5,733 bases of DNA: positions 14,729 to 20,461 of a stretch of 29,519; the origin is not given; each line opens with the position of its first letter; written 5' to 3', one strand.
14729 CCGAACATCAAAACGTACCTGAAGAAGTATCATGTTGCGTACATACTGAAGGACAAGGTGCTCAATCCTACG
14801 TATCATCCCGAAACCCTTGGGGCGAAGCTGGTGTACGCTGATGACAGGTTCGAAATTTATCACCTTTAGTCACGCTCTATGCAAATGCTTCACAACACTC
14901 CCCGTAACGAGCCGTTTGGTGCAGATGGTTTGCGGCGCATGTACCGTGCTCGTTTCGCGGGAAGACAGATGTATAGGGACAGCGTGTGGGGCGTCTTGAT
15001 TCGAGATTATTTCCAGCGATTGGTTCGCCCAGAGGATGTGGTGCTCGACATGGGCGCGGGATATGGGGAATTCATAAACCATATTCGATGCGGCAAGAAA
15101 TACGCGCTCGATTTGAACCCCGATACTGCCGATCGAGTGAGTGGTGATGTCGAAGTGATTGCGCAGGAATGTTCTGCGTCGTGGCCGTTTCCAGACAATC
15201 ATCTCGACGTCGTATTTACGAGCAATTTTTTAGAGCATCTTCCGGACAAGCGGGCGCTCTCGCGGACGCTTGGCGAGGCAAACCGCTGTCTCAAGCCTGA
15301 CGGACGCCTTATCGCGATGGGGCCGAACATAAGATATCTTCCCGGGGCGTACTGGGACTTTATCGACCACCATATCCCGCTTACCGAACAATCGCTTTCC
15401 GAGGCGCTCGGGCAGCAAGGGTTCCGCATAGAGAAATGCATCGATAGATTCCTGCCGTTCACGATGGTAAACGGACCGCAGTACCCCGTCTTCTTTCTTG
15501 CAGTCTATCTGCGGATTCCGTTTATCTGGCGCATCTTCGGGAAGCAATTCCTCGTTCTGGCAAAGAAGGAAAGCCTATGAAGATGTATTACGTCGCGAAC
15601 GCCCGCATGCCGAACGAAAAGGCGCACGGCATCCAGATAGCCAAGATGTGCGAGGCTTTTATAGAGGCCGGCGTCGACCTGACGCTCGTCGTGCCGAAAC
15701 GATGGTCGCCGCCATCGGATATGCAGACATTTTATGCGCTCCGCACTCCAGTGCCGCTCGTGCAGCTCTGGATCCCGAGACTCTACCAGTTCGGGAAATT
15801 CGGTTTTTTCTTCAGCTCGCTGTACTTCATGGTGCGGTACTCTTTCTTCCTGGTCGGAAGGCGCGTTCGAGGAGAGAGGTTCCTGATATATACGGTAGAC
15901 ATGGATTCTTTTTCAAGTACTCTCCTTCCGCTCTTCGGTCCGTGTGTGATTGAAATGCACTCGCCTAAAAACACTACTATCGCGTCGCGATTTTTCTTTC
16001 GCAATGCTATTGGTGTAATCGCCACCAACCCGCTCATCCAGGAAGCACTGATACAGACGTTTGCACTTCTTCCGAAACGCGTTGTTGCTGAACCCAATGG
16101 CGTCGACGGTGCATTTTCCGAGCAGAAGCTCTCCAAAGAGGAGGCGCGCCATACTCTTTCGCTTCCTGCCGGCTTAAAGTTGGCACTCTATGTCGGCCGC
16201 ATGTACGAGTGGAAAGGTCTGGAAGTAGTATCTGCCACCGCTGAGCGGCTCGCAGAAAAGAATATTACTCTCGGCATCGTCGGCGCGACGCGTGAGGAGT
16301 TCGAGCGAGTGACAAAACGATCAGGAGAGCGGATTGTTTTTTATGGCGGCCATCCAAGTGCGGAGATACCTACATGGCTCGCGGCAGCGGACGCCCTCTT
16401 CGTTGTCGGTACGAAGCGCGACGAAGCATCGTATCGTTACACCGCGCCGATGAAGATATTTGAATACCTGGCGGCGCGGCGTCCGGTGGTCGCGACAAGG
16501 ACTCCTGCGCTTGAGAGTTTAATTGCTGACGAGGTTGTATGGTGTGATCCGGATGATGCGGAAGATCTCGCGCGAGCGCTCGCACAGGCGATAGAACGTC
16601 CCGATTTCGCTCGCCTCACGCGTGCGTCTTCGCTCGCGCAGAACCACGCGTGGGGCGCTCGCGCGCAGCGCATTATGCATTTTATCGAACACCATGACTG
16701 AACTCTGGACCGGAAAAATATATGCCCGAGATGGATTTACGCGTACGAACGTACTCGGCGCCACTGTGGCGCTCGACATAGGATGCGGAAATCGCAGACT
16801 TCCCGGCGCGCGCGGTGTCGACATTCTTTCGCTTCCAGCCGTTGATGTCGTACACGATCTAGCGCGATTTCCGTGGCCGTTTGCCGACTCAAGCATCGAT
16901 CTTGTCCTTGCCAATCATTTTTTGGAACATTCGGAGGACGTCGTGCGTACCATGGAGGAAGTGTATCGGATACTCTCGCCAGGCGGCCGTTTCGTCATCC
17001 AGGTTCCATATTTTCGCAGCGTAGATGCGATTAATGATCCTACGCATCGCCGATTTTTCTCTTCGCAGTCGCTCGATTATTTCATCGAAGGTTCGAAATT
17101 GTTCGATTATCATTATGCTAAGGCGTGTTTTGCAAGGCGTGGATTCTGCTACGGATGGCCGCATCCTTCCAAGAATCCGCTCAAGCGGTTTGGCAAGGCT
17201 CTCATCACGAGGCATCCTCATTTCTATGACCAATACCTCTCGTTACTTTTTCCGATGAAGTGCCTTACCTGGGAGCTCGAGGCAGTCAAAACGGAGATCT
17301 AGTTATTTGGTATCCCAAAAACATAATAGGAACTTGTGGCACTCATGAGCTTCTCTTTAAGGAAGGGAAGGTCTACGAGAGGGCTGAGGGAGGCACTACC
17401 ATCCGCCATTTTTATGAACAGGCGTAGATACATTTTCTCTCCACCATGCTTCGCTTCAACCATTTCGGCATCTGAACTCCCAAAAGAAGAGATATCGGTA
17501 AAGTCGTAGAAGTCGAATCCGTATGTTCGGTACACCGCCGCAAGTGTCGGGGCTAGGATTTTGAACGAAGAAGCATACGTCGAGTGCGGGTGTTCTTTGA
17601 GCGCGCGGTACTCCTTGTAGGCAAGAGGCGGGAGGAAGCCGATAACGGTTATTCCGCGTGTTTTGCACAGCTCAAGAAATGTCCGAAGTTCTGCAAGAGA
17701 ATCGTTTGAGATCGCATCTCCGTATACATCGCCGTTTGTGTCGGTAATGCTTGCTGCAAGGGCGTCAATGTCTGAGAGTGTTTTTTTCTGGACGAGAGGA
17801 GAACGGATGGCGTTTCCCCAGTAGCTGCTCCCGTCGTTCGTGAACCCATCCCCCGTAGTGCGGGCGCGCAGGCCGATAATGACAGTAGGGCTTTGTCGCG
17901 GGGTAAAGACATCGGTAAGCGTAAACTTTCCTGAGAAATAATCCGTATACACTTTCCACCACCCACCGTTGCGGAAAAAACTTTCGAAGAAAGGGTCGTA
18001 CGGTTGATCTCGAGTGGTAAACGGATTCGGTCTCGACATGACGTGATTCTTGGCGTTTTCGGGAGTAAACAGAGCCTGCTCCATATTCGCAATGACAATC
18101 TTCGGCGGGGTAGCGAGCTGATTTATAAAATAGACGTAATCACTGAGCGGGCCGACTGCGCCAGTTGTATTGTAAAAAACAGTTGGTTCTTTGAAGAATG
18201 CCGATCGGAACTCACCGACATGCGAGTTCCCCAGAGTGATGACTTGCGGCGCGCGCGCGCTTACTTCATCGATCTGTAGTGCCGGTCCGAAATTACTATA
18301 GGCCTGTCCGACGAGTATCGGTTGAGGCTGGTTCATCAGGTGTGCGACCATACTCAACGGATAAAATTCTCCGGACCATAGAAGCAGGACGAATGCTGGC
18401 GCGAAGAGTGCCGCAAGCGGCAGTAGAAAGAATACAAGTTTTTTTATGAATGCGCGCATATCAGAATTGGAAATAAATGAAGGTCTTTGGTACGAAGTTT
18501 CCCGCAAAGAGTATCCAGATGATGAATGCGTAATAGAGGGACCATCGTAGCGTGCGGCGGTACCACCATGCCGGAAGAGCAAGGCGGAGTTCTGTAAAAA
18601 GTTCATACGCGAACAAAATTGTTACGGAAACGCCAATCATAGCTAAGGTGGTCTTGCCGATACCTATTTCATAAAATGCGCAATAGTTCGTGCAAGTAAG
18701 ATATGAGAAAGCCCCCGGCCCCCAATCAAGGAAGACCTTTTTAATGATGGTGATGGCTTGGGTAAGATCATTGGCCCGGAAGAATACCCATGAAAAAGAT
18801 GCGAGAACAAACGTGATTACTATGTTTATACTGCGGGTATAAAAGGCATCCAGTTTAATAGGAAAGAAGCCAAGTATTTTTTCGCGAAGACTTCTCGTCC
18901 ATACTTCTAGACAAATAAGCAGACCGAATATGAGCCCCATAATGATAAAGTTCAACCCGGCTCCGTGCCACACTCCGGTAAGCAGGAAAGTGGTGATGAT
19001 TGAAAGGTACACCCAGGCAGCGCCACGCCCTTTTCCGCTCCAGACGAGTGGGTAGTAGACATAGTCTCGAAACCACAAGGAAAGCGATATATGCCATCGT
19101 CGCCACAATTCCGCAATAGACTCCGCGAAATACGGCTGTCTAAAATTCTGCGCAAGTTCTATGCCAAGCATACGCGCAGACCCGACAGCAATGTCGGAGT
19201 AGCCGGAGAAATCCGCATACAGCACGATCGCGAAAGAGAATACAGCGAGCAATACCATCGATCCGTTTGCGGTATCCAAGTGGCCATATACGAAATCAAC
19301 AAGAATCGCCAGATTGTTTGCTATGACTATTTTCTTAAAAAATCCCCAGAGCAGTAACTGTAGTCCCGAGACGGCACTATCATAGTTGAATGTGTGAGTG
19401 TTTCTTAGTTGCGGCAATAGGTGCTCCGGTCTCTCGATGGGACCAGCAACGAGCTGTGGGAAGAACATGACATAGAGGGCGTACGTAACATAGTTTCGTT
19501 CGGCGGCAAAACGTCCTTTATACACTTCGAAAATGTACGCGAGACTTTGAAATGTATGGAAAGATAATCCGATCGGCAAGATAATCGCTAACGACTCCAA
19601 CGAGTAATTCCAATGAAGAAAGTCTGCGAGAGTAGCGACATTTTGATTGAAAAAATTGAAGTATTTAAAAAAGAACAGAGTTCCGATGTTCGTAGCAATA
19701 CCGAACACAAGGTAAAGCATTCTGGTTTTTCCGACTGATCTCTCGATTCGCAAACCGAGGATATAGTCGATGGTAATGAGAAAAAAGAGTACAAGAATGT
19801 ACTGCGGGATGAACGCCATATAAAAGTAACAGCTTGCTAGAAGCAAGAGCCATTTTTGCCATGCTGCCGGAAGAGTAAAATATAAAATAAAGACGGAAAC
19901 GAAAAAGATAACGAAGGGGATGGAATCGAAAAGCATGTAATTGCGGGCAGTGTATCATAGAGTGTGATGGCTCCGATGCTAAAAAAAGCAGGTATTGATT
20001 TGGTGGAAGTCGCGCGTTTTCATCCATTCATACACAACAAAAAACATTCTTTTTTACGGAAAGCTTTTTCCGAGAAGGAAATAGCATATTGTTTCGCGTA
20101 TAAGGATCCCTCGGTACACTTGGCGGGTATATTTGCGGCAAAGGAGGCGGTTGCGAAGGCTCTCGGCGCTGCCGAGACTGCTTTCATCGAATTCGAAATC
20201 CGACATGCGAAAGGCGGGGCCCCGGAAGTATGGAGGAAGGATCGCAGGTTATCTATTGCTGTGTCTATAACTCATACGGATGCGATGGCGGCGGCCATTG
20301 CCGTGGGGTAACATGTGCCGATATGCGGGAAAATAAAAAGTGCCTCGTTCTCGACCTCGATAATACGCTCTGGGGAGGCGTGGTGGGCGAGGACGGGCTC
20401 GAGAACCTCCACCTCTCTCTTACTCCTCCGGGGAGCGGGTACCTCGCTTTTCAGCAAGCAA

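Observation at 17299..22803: Candidate undescribed Dlt/Alg-like system: FkbH-charged ACP feeding an MBOAT-SGNH relay to acylate the cell surface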

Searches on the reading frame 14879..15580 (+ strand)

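Call 8: search_protein_families(library=pfam, proteins=[window:14879-15580:+], max_evalue=0.001)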
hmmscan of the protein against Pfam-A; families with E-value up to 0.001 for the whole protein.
window:14879-15580:+ (233 aa): 5 families
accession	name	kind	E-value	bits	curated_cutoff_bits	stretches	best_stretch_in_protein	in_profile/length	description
PF13489.12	Methyltransf_23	-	3.1e-15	56.7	27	1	41-185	9-162/164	Methyltransferase domain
PF08241.18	Methyltransf_11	-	2.8e-13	50.8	21.2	1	56-145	1-94/95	Methyltransferase domain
PF13649.12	Methyltransf_25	-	1.2e-09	39.2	27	1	55-142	1-97/97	Methyltransferase domain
PF08242.18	Methyltransf_12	-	1.9e-06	28.9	30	1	56-144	1-98/98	Methyltransferase domain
PF13847.12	Methyltransf_31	-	5.8e-05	23.3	27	1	53-150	5-113/145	Methyltransferase domain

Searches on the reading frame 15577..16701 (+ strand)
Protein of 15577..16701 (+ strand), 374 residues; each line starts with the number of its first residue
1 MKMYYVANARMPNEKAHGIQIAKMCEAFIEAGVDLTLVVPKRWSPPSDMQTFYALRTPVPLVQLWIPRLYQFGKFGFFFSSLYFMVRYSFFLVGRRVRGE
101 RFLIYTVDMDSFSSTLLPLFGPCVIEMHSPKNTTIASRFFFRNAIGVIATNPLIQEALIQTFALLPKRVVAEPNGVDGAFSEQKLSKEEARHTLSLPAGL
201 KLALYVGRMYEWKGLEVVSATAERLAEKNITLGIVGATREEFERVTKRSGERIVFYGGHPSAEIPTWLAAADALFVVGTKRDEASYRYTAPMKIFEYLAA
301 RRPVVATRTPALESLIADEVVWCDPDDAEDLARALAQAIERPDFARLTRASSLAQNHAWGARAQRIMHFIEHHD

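Call 4: search_protein_families(library=pfam, proteins=[window:15577-16701:+], max_evalue=0.01)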
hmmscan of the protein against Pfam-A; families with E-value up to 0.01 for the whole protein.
window:15577-16701:+ (374 aa): 4 families
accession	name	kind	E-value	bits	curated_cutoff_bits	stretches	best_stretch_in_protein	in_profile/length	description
PF13692.12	Glyco_trans_1_4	-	1.3e-18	68.1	27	1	203-340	4-141/142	Glycosyl transferases group 1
PF00534.26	Glycos_transf_1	-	9.5e-17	61.5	26.4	1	187-344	2-161/172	Glycosyl transferases group 1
PF13524.12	Glyco_trans_1_2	-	3.3e-07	30.8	25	1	228-367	12-143/144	Glycosyl transferase-like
PF13439.12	Glyco_transf_4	-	0.00065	20.2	28.5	1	21-177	8-167/170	Glycosyltransferase Family 4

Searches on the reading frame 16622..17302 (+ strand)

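Call 4: search_protein_families(library=pfam, proteins=[window:16622-17302:+], max_evalue=0.01)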
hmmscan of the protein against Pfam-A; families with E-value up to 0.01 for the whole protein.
window:16622-17302:+ (226 aa): 8 families
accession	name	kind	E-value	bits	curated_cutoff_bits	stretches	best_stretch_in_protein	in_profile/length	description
PF08241.18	Methyltransf_11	-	1.5e-11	45.2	21.2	1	78-126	49-95/95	Methyltransferase domain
PF13489.12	Methyltransf_23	-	1.2e-08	35.4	27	1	51-151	27-150/164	Methyltransferase domain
PF13847.12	Methyltransf_31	-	2.1e-07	31.2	27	1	86-130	67-113/145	Methyltransferase domain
PF08242.18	Methyltransf_12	-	1.4e-06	29.4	30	1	83-124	60-98/98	Methyltransferase domain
PF13649.12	Methyltransf_25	-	3.6e-06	28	27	1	77-122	51-97/97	Methyltransferase domain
PF05148.21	Methyltransf_8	-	4.9e-05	23.7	27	1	48-127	74-157/219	Hypothetical methyltransferase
PF01209.24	Ubie_methyltran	-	0.0041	16.9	20.1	0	85-126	110-151/233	ubiE/COQ5 methyltransferase family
PF20922.3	Anamorsin_N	-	0.005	17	27.1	1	87-135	47-96/163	Anamorsin, N-terminal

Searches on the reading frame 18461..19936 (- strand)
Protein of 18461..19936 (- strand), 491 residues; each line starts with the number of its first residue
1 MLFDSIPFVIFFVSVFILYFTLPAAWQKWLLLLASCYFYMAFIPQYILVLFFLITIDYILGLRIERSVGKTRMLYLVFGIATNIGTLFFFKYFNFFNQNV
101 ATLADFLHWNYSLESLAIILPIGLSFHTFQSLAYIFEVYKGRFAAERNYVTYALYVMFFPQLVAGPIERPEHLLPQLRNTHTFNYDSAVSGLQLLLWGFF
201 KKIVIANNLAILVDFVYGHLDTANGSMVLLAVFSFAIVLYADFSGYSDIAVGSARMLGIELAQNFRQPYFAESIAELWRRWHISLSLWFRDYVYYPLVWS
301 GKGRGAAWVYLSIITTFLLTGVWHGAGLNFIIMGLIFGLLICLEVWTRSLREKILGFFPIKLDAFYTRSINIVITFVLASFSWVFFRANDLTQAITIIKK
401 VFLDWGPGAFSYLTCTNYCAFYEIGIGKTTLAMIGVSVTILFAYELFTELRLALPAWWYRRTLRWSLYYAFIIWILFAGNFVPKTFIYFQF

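Call 4: search_protein_families(library=pfam, proteins=[window:18461-19936:-], max_evalue=0.01)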
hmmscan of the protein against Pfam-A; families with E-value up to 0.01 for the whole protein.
window:18461-19936:- (491 aa): 2 families
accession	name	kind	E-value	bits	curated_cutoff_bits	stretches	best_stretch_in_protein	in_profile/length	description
PF03062.24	MBOAT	-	1.1e-20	74.6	27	1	148-352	80-303/337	MBOAT, membrane-bound O-acyltransferase family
PF13813.11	MBOAT_2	-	0.001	19.7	25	1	264-328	4-68/85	Membrane bound O-acyl transferase family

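Call 5: search_protein_families(library=ncbifam, proteins=[window:18461-19936:-], max_evalue=0.01)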
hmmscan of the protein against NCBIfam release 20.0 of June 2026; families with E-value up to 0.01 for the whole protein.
window:18461-19936:- (491 aa): 1 family
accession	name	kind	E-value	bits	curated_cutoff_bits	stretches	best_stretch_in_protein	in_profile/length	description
TIGR04091.1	LTA_dltB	equivalog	8.7e-44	150.3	375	1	11-386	15-376/380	D-alanyl-lipoteichoic acid biosynthesis protein DltB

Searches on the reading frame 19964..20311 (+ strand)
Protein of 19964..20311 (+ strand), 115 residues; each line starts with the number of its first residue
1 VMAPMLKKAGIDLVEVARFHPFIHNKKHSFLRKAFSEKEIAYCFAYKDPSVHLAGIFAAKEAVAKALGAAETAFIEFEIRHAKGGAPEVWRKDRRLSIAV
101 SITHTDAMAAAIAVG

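Call 4: search_protein_families(library=pfam, proteins=[window:19964-20311:+], max_evalue=0.01)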
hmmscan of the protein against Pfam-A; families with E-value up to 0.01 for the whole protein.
window:19964-20311:+ (115 aa): 1 family
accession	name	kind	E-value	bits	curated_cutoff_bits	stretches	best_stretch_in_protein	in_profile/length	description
PF01648.25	ACPS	-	5.6e-14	52.6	25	1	10-104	3-101/111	4'-phosphopantetheinyl transferase superfamily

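Call 5: search_protein_families(library=ncbifam, proteins=[window:19964-20311:+], max_evalue=0.01)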
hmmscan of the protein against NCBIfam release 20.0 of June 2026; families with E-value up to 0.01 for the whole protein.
window:19964-20311:+ (115 aa): 13 families
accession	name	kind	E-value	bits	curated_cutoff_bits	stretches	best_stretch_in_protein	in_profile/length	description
TIGR00556.1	pantethn_trn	domain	5.8e-18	65.2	45.35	1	7-113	3-123/128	phosphopantetheine--protein transferase domain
TIGR00516.1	acpS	equivalog_domain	1.7e-17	63.9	59.8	1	8-113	4-118/125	holo-ACP synthase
NF011250.0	PRK14656.1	equivalog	7.6e-16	58.3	175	1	5-93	1-92/126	holo-[acyl-carrier-protein] synthase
NF011256.0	PRK14662.1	equivalog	3.3e-13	50.1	150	1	9-111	5-113/123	4'-phosphopantetheinyl transferase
NF011254.0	PRK14660.1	equivalog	9.7e-13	48.2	195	1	5-110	1-118/125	holo-[acyl-carrier-protein] synthase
NF011257.0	PRK14663.1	equivalog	1.1e-12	48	186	1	9-113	3-115/123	holo-[acyl-carrier-protein] synthase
NF011251.0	PRK14657.1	equivalog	3.1e-11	43.4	165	1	5-113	1-119/123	holo-[acyl-carrier-protein] synthase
NF000832.0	PRK00070.3-2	equivalog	7.3e-11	42.4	107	1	8-114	4-113/116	holo-ACP synthase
NF011253.0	PRK14659.1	equivalog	7.8e-11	42.7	156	1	5-112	1-114/123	holo-[acyl-carrier-protein] synthase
NF000831.0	PRK00070.3-1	equivalog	3.2e-09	36.8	124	1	9-114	6-126/130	holo-ACP synthase AcpS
NF000835.0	PRK00070.4-1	equivalog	1.9e-08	34.6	128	1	8-114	4-110/115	holo-ACP synthase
NF011252.0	PRK14658.1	equivalog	0.0028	17.7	149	1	9-68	5-63/115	holo-ACP synthase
NF011255.0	PRK14661.1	equivalog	0.0037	17.2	209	1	7-93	3-84/169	holo-[acyl-carrier-protein] synthase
